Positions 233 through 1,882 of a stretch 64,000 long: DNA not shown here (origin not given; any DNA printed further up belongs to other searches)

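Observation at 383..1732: Unusual triple-domain fusion Sco + cytochrome c + PCuAC in one periplasmic polypeptide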

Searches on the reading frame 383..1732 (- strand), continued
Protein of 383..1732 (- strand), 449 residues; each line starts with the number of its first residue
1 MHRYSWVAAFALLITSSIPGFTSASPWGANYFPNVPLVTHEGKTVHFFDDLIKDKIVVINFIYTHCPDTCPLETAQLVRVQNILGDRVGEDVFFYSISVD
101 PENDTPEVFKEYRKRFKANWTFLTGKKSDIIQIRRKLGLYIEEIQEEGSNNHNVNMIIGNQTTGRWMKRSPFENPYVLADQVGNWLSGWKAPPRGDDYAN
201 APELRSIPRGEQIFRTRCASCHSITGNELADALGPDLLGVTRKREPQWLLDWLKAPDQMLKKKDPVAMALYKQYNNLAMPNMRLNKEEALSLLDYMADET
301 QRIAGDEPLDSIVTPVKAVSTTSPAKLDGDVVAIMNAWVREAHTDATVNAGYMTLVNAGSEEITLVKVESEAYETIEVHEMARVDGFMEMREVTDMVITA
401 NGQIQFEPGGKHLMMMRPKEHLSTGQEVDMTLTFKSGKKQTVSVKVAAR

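Call 7: find_related_loci(query=window:383-1732:-, collection=genome_contigs, flank=8000)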
Query window:383-1732:- (449 aa) in genome_contigs; peptide patterns used: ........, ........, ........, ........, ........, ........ (x = any residue, [..] = any of these).
283 stretches matched a pattern; 263 encode a relative of the query (tblastn E <= 1e-3); the best 80 are kept; 79 distinct loci.
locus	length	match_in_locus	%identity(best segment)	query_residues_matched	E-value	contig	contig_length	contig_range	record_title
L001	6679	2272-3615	78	1-449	0e+0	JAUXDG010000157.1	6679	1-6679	MAG: Gammaproteobacteria bacterium isolate CSMAG_2845 CSMAG_2845_k119_597165_length_6679_cov_8.9870, whole genome shotgu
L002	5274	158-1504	79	1-449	0e+0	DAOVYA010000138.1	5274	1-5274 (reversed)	MAG TPA_asm: Gammaproteobacteria bacterium isolate CSMAG_1771 CSMAG_1771_k141_869179_length_5274_cov_10.0000, whole geno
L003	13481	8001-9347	76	1-449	0e+0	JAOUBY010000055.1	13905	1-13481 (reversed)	MAG: Gammaproteobacteria bacterium isolate 24_May_SF_Bin18 24_May_SF_Bin18_scaffold_338_c1, whole genome shotgun sequenc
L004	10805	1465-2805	76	1-449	0e+0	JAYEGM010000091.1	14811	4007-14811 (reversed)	MAG: Pseudomonadota bacterium isolate MAG246 MAG246_91, whole genome shotgun sequence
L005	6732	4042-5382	76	1-449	0e+0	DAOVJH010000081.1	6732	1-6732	MAG TPA_asm: Pseudomonadota bacterium isolate CSMAG_1388 CSMAG_1388_k141_1064896_length_6732_cov_41.3449, whole genome s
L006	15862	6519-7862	74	1-449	0e+0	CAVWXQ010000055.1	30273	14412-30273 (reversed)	MAG: uncultured Gammaproteobacteria bacterium isolate MFD03551.bin.2.30 genome assembly, contig: contig_97688, whole gen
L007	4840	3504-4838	74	1-447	0e+0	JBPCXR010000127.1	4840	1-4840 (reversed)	MAG: Pseudomonadales bacterium isolate MAG_seacave_11 S1Ck127_4594739, whole genome shotgun sequence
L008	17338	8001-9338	73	3-449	0e+0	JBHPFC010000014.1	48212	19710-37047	Pseudomonadota bacterium isolate SAG AM-311-I13 NODE_14_length_48212_cov_28.253442, whole genome shotgun sequence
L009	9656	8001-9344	71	4-449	0e+0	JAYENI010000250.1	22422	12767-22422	MAG: Pseudomonadota bacterium isolate MAG059 MAG059_250, whole genome shotgun sequence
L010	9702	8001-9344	70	1-449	0e+0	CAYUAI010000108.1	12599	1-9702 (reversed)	MAG TPA_asm: uncultured Chromatiales bacterium isolate SRP128015_co1_174 genome assembly, contig: NODE_7783_length_12599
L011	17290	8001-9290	74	20-449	0e+0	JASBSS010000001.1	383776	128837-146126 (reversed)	MAG: Thiogranum sp. isolate BWSM_145 k141_997345, whole genome shotgun sequence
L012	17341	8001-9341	71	3-449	0e+0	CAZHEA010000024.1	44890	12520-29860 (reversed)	MAG TPA_asm: uncultured Thiotrichaceae bacterium isolate SRP128015_co1_15 genome assembly, contig: NODE_734_length_44890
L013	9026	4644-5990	66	3-448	0e+0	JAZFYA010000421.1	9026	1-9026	MAG: Pseudomonadales bacterium isolate MT5bin.1 MT5bin.1_421, whole genome shotgun sequence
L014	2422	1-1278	74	40-449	0e+0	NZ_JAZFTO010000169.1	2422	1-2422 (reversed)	MAG: Candidatus Desulfatibia sp. isolate BS2bin.35 BS2bin.35_169, whole genome shotgun sequence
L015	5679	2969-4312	67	1-449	0e+0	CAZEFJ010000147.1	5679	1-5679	MAG TPA_asm: uncultured Hyphomicrobiales bacterium isolate SRP128015_co1_189 genome assembly, contig: NODE_25261_length_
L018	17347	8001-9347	62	7-447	0e+0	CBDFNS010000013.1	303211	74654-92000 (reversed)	MAG: Candidatus Multivoradales bacterium isolate 83156f71-2328-4778-9225-0ad21d672fd8 genome assembly, contig: contig_12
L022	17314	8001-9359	58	3-449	1e-178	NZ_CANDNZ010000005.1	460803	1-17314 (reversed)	Thalassomonas sp. RHCl1 NODE_5_length_460803_cov_99.6885, whole genome shotgun sequence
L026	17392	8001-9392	52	1-449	2e-162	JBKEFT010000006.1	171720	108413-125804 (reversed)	MAG: Arenicella sp. isolate 3300055727_18 Ga0535687_0000019, whole genome shotgun sequence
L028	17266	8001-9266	55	23-449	4e-161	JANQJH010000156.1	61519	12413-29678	MAG: Verrucomicrobiales bacterium isolate PL25a_bin.108 k99_748694, whole genome shotgun sequence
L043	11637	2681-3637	58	1-303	9e-121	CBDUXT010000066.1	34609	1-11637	MAG TPA_asm: uncultured bacterium isolate SRR22302371_binner23_Refined_2 genome assembly, contig: ERZ26661859.634, whole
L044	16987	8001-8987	55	7-332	4e-120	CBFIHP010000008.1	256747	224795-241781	MAG: Planctomycetota bacterium isolate Co_bin_786_permissive genome assembly, contig: Co_bin_786_permissive_c8, whole ge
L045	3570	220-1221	54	1-326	6e-123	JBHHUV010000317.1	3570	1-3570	MAG: Phycisphaerae bacterium isolate S.5.sp1_bin.29 NODE_12257_length_3570_cov_5.071693, whole genome shotgun sequence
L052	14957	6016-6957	55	24-332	1e-115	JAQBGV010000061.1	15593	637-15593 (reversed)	MAG: Planctomycetota bacterium isolate MAG_451_bin-10 451_bin-10_ctg-061, whole genome shotgun sequence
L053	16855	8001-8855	60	23-303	6e-116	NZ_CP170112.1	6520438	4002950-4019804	Pseudomonas sp. WOUb67 chromosome, complete genome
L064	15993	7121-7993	56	25-313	2e-113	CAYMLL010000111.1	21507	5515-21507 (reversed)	MAG TPA_asm: uncultured Planctomycetia bacterium isolate binchicken_co141_357 genome assembly, contig: NODE_10744_length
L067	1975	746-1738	53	3-311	1e-118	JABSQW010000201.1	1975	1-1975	MAG: Myxococcales bacterium isolate DT_70 DT-Myxococcota-2_scaffold_202, whole genome shotgun sequence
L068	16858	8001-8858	54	22-303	7e-111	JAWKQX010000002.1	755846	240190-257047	MAG: Kofleriaceae bacterium isolate BC1.218 BC1.218.fa-2, whole genome shotgun sequence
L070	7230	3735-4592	55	22-304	2e-108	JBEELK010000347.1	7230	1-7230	MAG: Planctomycetota bacterium isolate columbiariver1_2019_sw_WHONDRS-S19S_0075_B_bin.68 scaffold_1405529, whole genome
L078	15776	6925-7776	53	23-303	6e-104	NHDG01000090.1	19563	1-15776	MAG: Planctomycetia bacterium TMED53 MHASMcontig_1095783, whole genome shotgun sequence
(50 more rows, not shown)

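Call 11: find_encoding_contigs(protein=P0001, flank=10000, max_places=3)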
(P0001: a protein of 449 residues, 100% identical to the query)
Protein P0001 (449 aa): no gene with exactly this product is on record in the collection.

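Call 17: search_solved_structures(query=window:383-1732:-, max_evalue=0.001, show_alignments=3)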
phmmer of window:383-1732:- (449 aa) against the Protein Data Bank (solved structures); distinct sequences matched with E-value up to 0.001: 39.
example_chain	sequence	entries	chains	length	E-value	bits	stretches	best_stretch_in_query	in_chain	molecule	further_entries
2l4d_A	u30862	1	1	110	2.8e-34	121.7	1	207-303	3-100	SCO1/SenC family protein/cytochrome c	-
6n5u_A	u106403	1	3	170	3.6e-13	52.1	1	38-150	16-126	Protein SCO1 homolog 1, mitochondrial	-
9rez_A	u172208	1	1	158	1.4e-12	50.2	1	328-444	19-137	Copper chaperone PCu(A)C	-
2k6v_A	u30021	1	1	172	2.9e-12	49.1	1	52-154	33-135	Putative cytochrome c oxidase assembly protein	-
4wbr_D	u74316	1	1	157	3e-12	49.1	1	40-147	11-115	Blr1131 protein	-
9rf0_A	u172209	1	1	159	3.1e-12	49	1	331-444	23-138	Copper chaperone PCu(A)C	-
4wbj_A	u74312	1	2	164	3.2e-12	49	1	40-147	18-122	Blr1131 protein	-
2k6w_A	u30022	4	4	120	7.5e-12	47.7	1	337-449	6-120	Putative uncharacterized protein TTHA1943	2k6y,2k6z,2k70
2ggt_A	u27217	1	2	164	2e-11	46.3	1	37-143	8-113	SCO1 protein homolog, mitochondrial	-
1wp0_A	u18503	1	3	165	2.1e-11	46.3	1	37-143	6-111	SCO1 protein homolog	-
2gqk_A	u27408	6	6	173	2.1e-11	46.3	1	37-143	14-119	SCO1 protein homolog, mitochondrial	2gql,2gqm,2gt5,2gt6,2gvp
4hde_A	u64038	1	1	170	3.4e-11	45.6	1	50-169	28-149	SCO1/SenC family lipoprotein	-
9yah_A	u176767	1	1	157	6.8e-11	44.6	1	332-446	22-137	Copper chaperone PCu(A)C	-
4txo_D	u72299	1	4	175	9.3e-11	44.2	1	40-147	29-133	Blr1131 protein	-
3zja_A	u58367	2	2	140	3.3e-10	42.4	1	332-444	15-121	SL3965 | SCO3965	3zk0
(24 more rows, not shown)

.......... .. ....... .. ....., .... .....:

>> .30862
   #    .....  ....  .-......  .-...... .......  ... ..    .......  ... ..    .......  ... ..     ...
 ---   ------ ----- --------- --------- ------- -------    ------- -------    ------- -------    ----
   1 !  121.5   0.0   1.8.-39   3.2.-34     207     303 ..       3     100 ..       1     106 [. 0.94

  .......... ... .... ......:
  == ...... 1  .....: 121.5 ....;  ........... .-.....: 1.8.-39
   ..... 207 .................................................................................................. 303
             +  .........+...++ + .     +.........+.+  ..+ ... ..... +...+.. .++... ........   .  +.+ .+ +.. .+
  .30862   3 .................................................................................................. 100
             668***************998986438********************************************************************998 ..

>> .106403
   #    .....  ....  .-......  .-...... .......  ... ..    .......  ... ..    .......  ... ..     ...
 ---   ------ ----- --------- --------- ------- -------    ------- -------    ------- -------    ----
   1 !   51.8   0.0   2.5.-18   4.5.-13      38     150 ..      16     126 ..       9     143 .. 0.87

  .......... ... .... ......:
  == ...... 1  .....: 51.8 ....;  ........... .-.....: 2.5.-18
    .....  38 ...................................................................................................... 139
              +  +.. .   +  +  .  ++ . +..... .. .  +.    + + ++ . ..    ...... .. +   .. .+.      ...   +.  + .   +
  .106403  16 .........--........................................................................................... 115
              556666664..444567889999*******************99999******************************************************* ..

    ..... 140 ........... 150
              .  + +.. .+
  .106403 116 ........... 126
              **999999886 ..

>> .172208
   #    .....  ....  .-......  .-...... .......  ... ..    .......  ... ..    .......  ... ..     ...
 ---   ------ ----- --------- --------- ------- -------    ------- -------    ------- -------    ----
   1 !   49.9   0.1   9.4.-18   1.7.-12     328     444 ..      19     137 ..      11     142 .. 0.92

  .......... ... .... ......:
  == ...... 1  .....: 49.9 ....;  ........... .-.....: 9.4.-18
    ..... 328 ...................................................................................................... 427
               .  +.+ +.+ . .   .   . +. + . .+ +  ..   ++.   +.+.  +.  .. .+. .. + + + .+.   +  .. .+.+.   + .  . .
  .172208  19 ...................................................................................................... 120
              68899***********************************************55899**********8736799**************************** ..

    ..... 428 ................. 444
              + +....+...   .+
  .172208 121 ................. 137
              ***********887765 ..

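Call 20: search_protein_families(library=pfam, proteins=[L043:2681-4033:+, L045:133-1527:+, L052:5464-7089:+, L064:6986-8326:+, L068:7890-9323:+, L070:3411-4814:+, L078:6778-8109:+, L044:7938-9179:+, L067:455-1777:+, L053:7851-8888:+], max_evalue=0.01)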
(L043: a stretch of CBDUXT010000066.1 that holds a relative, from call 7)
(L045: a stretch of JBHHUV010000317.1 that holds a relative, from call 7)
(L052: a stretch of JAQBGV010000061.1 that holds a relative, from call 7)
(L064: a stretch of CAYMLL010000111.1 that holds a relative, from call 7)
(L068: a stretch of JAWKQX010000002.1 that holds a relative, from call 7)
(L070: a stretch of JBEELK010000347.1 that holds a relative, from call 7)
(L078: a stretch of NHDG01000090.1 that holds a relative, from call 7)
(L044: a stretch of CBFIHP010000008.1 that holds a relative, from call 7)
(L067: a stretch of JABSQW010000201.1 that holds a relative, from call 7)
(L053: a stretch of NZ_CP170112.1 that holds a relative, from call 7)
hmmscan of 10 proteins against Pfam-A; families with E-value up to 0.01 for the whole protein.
L043:2681-4033:+ (450 aa): 3 families
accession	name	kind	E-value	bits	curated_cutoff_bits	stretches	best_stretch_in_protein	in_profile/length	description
PF02630.20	SCO1-SenC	-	3.3e-20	72.8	22.8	1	47-160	6-114/134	SCO1/SenC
PF00034.26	Cytochrom_C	-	1.1e-07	33.5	21.3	1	220-314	2-88/90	Cytochrome c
PF13442.11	Cytochrome_CBB3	-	0.0003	21.5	27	1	218-270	2-43/68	Cytochrome C oxidase, cbb3-type, subunit III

L045:133-1527:+ (464 aa): 3 families
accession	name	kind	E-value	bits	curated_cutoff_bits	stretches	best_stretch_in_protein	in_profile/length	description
PF02630.20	SCO1-SenC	-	1.5e-20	73.9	22.8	1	76-190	6-115/134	SCO1/SenC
PF00034.26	Cytochrom_C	-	1.2e-07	33.4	21.3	1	249-339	2-88/90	Cytochrome c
PF13442.11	Cytochrome_CBB3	-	0.00027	21.6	27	1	247-291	2-39/68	Cytochrome C oxidase, cbb3-type, subunit III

L052:5464-7089:+ (541 aa): 3 families
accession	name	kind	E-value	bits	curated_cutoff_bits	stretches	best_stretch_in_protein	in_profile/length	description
PF02630.20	SCO1-SenC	-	5.6e-20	72.1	22.8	1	197-311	5-114/134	SCO1/SenC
PF00034.26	Cytochrom_C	-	0.00014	23.5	21.3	1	372-462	2-88/90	Cytochrome c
PF13442.11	Cytochrome_CBB3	-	0.0052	17.5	27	0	370-415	2-39/68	Cytochrome C oxidase, cbb3-type, subunit III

L064:6986-8326:+ (446 aa): 4 families
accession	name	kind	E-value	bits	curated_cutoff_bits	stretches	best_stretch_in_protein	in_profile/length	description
PF02630.20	SCO1-SenC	-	2.8e-21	76.3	22.8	1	57-176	5-123/134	SCO1/SenC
PF00034.26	Cytochrom_C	-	3.5e-07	31.9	21.3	1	232-321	3-88/90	Cytochrome c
PF00578.27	AhpC-TSA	-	0.00015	22.1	26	1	53-135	5-78/124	AhpC/TSA family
PF13442.11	Cytochrome_CBB3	-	0.00081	20.1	27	1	229-273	2-34/68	Cytochrome C oxidase, cbb3-type, subunit III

L068:7890-9323:+ (477 aa): 5 families
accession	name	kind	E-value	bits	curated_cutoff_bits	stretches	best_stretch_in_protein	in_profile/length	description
PF02630.20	SCO1-SenC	-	8.2e-21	74.8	22.8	1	52-166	5-114/134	SCO1/SenC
PF00034.26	Cytochrom_C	-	1.3e-05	26.9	21.3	1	225-315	3-85/90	Cytochrome c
PF00578.27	AhpC-TSA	-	0.00049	20.5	26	1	48-151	5-95/124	AhpC/TSA family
PF11827.13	DUF3347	-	0.00094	20.4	25.5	1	353-425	1-85/93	Protein of unknown function (DUF3347)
PF13442.11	Cytochrome_CBB3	-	0.0023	18.6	27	1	222-259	2-29/68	Cytochrome C oxidase, cbb3-type, subunit III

L070:3411-4814:+ (467 aa): 3 families
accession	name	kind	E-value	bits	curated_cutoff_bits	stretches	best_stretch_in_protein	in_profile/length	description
PF02630.20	SCO1-SenC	-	1.3e-23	83.9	22.8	1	121-229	3-106/134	SCO1/SenC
PF00034.26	Cytochrom_C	-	2.8e-07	32.2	21.3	1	297-387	2-87/90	Cytochrome c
PF13442.11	Cytochrome_CBB3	-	3.2e-05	24.6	27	1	295-386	2-68/68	Cytochrome C oxidase, cbb3-type, subunit III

L078:6778-8109:+ (443 aa): 4 families
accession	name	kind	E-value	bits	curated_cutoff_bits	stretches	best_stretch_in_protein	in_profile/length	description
PF02630.20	SCO1-SenC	-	3.1e-19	69.7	22.8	1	76-182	16-123/134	SCO1/SenC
PF00034.26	Cytochrom_C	-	0.00017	23.3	21.3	1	238-328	3-88/90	Cytochrome c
PF13442.11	Cytochrome_CBB3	-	0.00094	19.9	27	1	236-281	3-39/68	Cytochrome C oxidase, cbb3-type, subunit III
PF00578.27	AhpC-TSA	-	0.0054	17.1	26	0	56-145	2-82/124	AhpC/TSA family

L044:7938-9179:+ (413 aa): 4 families
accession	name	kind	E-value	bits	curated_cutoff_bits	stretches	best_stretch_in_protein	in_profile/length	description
PF02630.20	SCO1-SenC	-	1.3e-19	70.9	22.8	1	52-168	6-120/134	SCO1/SenC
PF00034.26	Cytochrom_C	-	0.00063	21.5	21.3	1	226-316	2-88/90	Cytochrome c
PF13442.11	Cytochrome_CBB3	-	0.0046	17.7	27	1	224-270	2-41/68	Cytochrome C oxidase, cbb3-type, subunit III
PF00578.27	AhpC-TSA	-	0.0073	16.7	26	0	47-131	5-80/124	AhpC/TSA family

L067:455-1777:+ (440 aa): 3 families
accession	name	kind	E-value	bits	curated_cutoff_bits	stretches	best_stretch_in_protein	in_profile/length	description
PF02630.20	SCO1-SenC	-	4.4e-20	72.5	22.8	1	139-253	6-115/134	SCO1/SenC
PF00034.26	Cytochrom_C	-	0.00041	22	21.3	1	314-414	4-87/90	Cytochrome c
PF00578.27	AhpC-TSA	-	0.0038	17.6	26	1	134-219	5-81/124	AhpC/TSA family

L053:7851-8888:+ (345 aa): 4 families
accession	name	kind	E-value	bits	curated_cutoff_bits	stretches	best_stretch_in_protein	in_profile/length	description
PF02630.20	SCO1-SenC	-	2.1e-19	70.2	22.8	1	65-176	6-112/134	SCO1/SenC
PF00034.26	Cytochrom_C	-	4.4e-07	31.6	21.3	1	241-329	4-87/90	Cytochrome c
PF13442.11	Cytochrome_CBB3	-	1.3e-05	25.9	27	1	238-328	3-68/68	Cytochrome C oxidase, cbb3-type, subunit III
PF00578.27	AhpC-TSA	-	0.0056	17.1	26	1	60-141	5-81/124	AhpC/TSA family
